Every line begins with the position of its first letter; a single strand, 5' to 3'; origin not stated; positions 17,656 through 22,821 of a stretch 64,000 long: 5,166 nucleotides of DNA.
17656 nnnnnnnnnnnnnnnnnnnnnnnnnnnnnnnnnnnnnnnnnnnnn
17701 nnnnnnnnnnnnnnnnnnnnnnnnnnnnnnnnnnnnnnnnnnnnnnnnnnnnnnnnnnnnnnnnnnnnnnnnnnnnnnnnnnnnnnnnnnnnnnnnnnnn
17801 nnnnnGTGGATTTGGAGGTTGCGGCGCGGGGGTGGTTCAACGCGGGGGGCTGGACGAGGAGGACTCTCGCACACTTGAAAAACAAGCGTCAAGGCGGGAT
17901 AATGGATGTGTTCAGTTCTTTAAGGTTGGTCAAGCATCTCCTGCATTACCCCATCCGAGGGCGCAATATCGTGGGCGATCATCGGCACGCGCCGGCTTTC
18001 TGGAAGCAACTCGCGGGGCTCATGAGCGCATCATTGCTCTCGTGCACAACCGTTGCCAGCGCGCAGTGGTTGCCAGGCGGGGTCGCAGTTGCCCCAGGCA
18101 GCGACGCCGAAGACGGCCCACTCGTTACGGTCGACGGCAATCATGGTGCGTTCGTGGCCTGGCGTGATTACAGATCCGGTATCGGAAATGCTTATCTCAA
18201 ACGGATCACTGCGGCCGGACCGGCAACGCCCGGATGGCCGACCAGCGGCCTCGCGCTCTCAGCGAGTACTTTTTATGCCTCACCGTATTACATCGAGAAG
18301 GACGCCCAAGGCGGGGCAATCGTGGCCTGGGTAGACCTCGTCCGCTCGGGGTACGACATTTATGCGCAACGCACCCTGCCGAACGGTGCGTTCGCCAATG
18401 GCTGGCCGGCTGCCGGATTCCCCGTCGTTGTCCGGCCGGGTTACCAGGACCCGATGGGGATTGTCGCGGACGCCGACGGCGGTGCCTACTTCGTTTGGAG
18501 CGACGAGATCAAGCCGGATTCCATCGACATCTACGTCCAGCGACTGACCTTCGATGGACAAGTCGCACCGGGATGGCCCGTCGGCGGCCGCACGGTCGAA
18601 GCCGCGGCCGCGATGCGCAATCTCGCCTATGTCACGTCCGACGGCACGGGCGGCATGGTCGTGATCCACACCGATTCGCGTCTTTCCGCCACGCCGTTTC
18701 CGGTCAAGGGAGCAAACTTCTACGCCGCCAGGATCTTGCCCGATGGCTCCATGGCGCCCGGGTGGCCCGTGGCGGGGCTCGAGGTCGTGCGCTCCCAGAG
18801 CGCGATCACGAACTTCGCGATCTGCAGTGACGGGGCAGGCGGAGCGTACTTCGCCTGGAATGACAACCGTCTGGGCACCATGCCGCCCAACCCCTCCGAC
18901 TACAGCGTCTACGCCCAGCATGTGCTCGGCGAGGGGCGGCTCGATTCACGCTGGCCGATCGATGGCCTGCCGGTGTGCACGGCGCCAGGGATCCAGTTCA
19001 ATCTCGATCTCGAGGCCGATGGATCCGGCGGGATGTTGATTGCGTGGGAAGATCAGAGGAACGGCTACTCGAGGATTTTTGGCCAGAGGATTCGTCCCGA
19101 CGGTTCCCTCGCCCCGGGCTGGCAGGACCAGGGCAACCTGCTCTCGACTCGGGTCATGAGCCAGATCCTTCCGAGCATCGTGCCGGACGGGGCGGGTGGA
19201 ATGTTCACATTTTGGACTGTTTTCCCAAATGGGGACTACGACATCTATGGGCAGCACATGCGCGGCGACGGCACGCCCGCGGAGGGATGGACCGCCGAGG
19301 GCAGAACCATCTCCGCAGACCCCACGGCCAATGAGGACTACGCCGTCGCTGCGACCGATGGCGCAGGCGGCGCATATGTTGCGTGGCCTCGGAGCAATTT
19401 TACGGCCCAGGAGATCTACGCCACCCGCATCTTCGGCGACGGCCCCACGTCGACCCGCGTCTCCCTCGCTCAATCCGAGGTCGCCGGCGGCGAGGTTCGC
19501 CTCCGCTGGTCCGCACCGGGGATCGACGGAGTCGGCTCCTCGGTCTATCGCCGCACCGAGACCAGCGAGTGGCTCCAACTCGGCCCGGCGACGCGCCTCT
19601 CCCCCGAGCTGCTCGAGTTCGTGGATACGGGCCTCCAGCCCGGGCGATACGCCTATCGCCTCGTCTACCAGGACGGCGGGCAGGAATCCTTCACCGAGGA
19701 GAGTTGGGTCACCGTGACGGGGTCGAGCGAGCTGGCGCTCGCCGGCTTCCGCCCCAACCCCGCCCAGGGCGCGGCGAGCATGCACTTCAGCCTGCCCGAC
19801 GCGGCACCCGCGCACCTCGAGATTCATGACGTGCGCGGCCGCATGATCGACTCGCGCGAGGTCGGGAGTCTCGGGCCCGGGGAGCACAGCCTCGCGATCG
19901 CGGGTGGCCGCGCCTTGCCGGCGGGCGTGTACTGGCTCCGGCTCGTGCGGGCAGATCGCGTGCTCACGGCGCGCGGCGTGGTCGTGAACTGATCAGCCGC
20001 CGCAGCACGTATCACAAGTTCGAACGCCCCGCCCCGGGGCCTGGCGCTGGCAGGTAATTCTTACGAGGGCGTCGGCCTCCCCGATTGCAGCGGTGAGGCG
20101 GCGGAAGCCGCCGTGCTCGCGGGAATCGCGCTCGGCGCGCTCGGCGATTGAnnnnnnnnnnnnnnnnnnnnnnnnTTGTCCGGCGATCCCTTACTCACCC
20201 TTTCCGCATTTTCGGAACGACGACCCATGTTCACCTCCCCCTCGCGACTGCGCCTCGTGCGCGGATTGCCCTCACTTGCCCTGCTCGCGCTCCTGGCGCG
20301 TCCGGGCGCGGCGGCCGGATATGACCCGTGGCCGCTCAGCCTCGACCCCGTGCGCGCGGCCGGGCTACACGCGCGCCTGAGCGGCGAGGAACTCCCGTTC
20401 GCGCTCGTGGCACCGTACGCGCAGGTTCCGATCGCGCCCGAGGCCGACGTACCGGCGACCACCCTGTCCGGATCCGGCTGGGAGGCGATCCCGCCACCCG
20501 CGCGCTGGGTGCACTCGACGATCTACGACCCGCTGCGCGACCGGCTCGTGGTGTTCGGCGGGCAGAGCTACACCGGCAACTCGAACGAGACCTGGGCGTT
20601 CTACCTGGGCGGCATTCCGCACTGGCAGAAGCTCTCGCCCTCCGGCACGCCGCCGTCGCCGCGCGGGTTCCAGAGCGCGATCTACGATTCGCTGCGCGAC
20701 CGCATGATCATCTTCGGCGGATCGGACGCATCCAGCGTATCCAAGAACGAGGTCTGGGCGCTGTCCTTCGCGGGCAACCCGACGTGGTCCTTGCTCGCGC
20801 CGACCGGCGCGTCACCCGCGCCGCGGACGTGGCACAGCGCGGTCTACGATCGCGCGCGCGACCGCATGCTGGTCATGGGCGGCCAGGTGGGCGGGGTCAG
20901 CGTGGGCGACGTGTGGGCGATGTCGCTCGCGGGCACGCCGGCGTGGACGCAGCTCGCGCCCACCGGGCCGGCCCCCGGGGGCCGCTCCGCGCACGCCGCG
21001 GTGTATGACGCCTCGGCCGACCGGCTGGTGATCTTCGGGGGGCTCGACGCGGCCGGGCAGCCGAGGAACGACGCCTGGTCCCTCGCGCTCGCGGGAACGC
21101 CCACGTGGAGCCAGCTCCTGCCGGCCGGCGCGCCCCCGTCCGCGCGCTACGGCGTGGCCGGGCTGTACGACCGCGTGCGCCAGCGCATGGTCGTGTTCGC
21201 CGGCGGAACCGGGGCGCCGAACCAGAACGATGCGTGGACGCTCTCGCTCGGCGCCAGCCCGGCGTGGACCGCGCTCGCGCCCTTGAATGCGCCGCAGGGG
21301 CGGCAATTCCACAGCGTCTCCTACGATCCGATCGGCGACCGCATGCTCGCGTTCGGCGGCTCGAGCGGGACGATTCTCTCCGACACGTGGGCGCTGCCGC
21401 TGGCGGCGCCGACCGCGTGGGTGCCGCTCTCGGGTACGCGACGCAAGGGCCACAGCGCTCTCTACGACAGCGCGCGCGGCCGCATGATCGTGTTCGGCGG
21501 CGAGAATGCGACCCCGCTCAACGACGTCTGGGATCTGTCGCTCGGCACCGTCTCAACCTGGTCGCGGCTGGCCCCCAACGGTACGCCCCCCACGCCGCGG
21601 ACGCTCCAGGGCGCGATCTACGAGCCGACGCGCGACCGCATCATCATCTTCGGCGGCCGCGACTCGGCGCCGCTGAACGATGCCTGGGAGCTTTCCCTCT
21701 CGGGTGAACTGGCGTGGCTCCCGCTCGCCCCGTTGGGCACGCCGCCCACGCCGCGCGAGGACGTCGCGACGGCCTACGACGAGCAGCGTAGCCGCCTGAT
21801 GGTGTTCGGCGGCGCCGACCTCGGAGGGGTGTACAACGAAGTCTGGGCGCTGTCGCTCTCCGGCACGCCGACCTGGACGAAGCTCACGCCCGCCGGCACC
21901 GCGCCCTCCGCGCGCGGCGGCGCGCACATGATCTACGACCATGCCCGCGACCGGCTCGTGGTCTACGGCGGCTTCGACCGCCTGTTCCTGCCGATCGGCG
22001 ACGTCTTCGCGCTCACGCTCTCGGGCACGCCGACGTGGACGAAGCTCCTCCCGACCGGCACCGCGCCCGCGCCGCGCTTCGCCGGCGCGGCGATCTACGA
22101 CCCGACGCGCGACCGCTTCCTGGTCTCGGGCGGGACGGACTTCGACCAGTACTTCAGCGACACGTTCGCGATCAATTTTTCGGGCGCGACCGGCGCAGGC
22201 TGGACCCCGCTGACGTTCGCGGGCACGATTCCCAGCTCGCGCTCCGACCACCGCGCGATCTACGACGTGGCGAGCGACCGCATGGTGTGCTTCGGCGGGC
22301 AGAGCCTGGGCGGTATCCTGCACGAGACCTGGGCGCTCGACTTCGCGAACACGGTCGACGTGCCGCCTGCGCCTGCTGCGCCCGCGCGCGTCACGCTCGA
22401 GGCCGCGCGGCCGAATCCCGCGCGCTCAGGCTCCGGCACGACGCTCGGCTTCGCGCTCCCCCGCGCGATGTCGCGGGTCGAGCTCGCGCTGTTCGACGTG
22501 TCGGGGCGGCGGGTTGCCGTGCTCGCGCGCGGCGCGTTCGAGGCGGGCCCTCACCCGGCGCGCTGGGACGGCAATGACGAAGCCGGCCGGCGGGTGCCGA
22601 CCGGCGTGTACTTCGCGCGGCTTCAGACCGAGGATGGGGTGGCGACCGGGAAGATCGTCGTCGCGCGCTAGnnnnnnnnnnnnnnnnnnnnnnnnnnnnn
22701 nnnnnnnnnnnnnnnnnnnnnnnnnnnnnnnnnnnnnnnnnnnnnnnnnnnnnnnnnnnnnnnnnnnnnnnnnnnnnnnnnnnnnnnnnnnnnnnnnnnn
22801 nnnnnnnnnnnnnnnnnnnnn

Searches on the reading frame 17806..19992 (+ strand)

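Call 60: search_protein_families(library=pfam, proteins=[window:17806-19992:+], max_evalue=0.01)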
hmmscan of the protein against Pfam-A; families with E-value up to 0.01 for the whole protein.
window:17806-19992:+ (728 aa): 2 families
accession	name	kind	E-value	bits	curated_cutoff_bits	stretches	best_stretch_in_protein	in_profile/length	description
PF13860.13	FlgD_ig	-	0.0035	17.7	27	0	654-712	7-72/79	FlgD Ig-like domain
PF18962.6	Por_Secre_tail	-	0.0097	16.6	27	0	650-717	3-66/75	Secretion system C-terminal sorting domain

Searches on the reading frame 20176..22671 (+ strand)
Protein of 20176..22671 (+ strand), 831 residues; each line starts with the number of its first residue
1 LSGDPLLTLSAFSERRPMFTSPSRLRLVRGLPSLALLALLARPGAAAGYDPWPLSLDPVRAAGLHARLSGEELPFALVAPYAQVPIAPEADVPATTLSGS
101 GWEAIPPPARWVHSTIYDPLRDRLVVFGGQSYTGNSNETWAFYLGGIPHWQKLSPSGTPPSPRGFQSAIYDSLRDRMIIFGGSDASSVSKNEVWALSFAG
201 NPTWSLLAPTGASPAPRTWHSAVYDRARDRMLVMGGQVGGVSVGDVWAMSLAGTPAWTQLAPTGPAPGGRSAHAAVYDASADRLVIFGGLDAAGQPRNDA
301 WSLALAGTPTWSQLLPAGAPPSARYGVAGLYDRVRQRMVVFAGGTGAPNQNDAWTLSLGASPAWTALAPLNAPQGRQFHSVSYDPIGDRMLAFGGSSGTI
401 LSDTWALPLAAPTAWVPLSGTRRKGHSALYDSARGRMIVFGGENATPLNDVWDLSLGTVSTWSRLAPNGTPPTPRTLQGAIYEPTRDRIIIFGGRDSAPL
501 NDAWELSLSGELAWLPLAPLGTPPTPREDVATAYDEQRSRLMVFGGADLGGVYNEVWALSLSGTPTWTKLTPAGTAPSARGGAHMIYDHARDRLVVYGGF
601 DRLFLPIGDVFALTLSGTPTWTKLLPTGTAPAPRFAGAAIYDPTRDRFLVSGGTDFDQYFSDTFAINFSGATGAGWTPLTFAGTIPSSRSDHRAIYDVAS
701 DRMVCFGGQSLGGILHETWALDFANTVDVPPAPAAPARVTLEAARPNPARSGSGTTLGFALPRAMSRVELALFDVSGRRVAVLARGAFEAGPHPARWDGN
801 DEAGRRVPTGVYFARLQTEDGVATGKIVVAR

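Call 60: search_protein_families(library=pfam, proteins=[window:20176-22671:+], max_evalue=0.01)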
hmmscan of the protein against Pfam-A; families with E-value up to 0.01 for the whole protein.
window:20176-22671:+ (831 aa): 9 families
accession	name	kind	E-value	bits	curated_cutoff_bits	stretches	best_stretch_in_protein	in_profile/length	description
PF24681.1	Kelch_KLHDC2_KLHL20_DRC7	-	3.7e-105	350.6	50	5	449-615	26-186/221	KLHDC2/KLHL20/DRC7 Kelch-repeats domain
PF13415.12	Kelch_3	-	4e-58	193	22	7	175-225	2-48/48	Galactose oxidase, central domain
PF24981.1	Beta-prop_ATRN-LZTR1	-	6.5e-57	193.4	50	5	149-293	26-171/289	Attractin/LZTR1 beta-propeller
PF13418.12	Kelch_4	-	7.8e-46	154.2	21.6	3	270-322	2-49/49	Galactose oxidase, central domain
PF13854.13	Kelch_HCF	-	9.5e-38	130.8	113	4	425-494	187-257/345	Host cell factor, Kelch-repeats domain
PF01344.31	Kelch_1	-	2.9e-21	75.1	20.1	0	229-262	12-44/46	Kelch motif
PF13964.12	Kelch_6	-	5.7e-13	48.8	25.3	0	487-522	12-48/50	Kelch motif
PF13860.13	FlgD_ig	-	7.7e-10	39.1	27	1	753-818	8-75/79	FlgD Ig-like domain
PF24996.1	NANM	-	4.3e-05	23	45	0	261-346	179-265/350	N-acetylneuraminate epimerase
